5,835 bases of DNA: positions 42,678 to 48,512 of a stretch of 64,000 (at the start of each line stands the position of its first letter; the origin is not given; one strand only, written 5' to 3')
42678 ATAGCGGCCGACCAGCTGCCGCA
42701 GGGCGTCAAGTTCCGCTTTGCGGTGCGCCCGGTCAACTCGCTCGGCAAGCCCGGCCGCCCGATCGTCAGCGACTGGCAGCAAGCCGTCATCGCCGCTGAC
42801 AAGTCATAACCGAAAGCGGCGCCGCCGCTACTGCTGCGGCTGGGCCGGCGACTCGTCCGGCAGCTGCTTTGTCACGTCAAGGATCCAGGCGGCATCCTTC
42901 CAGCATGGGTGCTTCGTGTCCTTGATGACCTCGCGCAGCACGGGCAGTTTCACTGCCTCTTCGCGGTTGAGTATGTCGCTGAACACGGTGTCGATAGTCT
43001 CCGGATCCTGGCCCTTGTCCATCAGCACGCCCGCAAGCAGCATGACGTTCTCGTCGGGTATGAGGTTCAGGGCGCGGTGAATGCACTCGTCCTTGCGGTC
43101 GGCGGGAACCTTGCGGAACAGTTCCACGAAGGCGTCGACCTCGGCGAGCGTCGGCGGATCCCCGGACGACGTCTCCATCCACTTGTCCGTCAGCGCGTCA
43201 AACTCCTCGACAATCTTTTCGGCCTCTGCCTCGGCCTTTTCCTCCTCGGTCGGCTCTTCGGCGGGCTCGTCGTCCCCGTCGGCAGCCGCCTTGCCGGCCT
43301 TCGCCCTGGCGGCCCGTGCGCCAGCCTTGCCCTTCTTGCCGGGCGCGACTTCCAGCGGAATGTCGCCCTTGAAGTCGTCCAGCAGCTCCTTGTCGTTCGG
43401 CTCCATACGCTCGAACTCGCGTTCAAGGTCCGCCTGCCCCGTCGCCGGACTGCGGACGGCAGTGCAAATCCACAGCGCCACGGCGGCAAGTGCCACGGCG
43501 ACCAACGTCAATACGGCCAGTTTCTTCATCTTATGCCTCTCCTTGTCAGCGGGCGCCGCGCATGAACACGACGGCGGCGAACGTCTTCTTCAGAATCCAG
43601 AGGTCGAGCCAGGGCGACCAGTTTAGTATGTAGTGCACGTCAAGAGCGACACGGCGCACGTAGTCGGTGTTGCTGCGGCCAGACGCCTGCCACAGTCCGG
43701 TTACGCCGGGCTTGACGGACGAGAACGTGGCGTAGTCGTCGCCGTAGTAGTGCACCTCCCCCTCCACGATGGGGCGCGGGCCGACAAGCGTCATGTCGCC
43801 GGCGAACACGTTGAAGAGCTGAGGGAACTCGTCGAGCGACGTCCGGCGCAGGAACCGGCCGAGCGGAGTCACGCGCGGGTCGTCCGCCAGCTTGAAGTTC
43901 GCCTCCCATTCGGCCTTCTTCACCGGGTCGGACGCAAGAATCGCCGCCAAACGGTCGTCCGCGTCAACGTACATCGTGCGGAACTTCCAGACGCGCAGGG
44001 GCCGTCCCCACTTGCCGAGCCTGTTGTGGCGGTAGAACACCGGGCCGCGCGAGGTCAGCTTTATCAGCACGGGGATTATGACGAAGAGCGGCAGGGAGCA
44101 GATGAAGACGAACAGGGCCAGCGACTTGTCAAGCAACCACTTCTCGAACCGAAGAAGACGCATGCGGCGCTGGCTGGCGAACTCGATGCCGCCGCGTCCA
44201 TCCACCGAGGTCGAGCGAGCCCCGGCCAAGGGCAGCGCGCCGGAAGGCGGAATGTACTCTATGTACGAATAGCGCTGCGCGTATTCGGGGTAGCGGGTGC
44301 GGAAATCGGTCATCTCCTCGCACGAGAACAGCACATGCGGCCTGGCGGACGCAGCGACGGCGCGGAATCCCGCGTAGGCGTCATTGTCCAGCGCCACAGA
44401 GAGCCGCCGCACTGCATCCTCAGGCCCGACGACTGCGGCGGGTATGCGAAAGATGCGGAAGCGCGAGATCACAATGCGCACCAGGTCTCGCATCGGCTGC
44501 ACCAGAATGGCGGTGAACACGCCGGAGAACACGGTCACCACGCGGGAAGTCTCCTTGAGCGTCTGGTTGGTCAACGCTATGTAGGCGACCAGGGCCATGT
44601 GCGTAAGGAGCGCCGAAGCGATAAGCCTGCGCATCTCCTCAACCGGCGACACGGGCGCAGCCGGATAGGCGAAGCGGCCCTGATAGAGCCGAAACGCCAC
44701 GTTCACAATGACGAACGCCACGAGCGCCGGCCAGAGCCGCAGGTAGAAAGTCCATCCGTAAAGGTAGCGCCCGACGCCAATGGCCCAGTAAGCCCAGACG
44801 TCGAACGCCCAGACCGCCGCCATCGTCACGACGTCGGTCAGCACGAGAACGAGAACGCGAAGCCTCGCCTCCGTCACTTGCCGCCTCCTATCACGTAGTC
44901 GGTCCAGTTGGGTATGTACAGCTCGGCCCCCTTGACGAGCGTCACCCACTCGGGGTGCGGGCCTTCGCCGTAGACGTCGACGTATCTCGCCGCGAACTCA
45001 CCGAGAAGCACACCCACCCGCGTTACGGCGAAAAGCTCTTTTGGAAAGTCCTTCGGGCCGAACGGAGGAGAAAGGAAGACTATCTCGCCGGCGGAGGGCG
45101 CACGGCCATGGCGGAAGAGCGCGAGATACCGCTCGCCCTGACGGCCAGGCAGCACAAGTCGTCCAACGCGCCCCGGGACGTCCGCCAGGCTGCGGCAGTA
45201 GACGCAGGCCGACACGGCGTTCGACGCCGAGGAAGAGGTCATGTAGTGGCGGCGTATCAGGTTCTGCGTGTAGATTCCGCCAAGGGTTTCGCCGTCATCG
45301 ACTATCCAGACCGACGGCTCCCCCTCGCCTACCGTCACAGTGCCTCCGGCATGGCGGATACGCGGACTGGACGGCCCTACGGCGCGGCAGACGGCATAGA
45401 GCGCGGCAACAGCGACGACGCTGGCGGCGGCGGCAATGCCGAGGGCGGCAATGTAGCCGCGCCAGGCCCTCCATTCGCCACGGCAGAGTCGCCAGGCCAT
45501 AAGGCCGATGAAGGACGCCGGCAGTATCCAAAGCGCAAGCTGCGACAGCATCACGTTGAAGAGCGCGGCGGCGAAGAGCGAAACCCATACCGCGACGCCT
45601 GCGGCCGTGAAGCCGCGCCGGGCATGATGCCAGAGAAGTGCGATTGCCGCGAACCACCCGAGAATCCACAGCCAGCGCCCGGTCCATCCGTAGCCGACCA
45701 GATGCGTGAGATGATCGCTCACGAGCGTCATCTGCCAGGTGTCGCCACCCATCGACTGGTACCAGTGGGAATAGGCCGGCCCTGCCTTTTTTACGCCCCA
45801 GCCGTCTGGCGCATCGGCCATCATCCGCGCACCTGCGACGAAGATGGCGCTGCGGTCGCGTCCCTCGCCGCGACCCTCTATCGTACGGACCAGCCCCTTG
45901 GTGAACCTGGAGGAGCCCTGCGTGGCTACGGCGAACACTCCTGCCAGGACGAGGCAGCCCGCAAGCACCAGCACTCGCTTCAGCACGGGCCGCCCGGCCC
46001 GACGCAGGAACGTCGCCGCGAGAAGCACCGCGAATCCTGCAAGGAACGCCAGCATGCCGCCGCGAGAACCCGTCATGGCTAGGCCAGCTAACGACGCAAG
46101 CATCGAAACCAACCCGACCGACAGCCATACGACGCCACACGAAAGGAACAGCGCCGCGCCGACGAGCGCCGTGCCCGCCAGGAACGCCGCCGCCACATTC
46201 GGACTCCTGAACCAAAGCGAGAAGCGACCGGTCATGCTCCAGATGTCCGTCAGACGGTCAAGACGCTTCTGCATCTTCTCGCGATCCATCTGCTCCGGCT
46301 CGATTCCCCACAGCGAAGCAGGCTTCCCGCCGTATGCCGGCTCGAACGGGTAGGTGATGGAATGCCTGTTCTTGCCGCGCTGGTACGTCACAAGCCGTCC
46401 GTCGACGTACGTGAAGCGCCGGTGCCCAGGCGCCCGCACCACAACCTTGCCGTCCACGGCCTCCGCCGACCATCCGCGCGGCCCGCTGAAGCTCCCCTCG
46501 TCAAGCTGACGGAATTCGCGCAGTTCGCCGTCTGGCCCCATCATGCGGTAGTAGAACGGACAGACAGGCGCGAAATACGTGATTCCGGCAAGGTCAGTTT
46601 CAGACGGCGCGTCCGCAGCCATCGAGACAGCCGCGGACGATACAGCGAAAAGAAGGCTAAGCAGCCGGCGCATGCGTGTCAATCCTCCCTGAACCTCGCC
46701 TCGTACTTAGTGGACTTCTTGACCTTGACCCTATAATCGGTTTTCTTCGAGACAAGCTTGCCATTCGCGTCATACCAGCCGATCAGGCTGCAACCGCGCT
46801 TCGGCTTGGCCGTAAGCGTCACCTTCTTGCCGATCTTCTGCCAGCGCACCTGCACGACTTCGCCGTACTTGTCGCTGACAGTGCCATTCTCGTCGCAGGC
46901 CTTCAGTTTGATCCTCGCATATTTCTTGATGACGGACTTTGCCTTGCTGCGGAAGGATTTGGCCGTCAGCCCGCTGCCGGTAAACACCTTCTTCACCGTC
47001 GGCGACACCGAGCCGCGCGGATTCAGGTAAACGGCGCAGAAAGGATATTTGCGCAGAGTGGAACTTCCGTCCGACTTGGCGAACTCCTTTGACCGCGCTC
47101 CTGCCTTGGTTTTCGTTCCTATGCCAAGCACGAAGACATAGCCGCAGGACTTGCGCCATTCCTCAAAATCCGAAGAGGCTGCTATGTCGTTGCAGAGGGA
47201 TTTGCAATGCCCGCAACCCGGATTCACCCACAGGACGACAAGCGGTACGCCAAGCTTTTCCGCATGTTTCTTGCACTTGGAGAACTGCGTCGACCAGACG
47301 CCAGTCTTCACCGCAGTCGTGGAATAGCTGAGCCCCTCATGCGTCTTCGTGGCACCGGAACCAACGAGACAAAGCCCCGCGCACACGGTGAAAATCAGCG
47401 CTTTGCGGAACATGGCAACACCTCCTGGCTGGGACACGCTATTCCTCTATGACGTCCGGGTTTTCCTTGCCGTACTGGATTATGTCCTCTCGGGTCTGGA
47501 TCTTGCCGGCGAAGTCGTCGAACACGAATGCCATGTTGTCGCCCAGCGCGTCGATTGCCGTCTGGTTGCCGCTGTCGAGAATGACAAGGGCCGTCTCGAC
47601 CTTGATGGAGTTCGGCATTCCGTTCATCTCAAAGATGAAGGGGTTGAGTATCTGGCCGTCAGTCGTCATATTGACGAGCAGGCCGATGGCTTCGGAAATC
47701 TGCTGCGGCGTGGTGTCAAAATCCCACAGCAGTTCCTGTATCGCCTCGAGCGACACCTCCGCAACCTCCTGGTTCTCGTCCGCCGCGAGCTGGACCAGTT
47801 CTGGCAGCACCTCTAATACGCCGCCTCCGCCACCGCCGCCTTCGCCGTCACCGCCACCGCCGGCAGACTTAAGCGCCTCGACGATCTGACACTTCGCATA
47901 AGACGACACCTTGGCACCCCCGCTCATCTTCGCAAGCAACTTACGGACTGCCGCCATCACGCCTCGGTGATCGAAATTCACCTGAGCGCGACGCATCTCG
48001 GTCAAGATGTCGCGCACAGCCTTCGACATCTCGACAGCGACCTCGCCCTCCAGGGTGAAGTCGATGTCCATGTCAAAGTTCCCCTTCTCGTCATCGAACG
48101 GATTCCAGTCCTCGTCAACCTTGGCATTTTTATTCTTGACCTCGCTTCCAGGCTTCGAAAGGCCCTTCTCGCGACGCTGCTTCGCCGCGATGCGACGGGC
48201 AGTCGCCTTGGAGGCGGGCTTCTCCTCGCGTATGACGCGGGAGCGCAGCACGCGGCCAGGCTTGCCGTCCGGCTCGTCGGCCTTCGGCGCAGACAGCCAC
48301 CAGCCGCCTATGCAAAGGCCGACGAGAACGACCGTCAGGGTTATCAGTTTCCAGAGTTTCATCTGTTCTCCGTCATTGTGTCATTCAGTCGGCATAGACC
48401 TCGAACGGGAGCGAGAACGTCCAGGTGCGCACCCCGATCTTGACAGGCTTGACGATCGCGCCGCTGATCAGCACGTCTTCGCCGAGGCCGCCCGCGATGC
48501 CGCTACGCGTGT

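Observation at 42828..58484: Operon coupling two giant secreted proteins to a Wzy_C/PglL-like enzyme, an initiating sugar-phosphate transferase, a CGHC thioredoxin and a PPIase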

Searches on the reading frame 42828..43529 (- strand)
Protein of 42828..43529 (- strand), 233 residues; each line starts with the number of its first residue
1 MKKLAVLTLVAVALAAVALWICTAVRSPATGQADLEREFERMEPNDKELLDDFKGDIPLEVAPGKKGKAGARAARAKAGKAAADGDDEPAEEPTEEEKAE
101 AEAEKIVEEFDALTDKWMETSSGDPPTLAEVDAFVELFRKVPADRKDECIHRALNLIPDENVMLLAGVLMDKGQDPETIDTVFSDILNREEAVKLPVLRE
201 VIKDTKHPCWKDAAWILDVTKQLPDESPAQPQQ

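Call 4: search_protein_families(library=pfam, proteins=[window:42828-43529:-], max_evalue=0.01)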
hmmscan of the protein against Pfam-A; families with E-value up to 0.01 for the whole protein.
window:42828-43529:- (233 aa): 0 families

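Call 5: search_protein_families(library=ncbifam, proteins=[window:42828-43529:-], max_evalue=0.01)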
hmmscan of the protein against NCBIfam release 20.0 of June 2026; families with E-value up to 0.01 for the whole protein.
window:42828-43529:- (233 aa): 0 families

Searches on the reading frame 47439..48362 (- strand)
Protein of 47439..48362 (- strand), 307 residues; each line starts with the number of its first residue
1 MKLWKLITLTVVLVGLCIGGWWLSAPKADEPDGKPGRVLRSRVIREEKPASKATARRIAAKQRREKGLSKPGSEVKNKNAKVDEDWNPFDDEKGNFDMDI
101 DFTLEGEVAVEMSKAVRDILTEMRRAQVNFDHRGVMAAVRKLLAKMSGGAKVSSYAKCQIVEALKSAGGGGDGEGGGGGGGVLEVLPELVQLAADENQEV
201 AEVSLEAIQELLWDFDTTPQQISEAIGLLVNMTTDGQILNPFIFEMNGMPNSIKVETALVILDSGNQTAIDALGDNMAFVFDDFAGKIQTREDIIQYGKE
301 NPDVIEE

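Call 4: search_protein_families(library=pfam, proteins=[window:47439-48362:-], max_evalue=0.01)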
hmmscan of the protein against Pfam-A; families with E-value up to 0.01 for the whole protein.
window:47439-48362:- (307 aa): 0 families
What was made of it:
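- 47439..48362 (-): g4: 307-aa protein with an N-terminal membrane anchor and an acidic, HEAT-like helical domain. No Pfam family (call 4).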

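Call 5: search_protein_families(library=ncbifam, proteins=[window:47439-48362:-], max_evalue=0.01)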
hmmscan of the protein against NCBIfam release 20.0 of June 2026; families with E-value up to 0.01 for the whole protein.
window:47439-48362:- (307 aa): 0 families
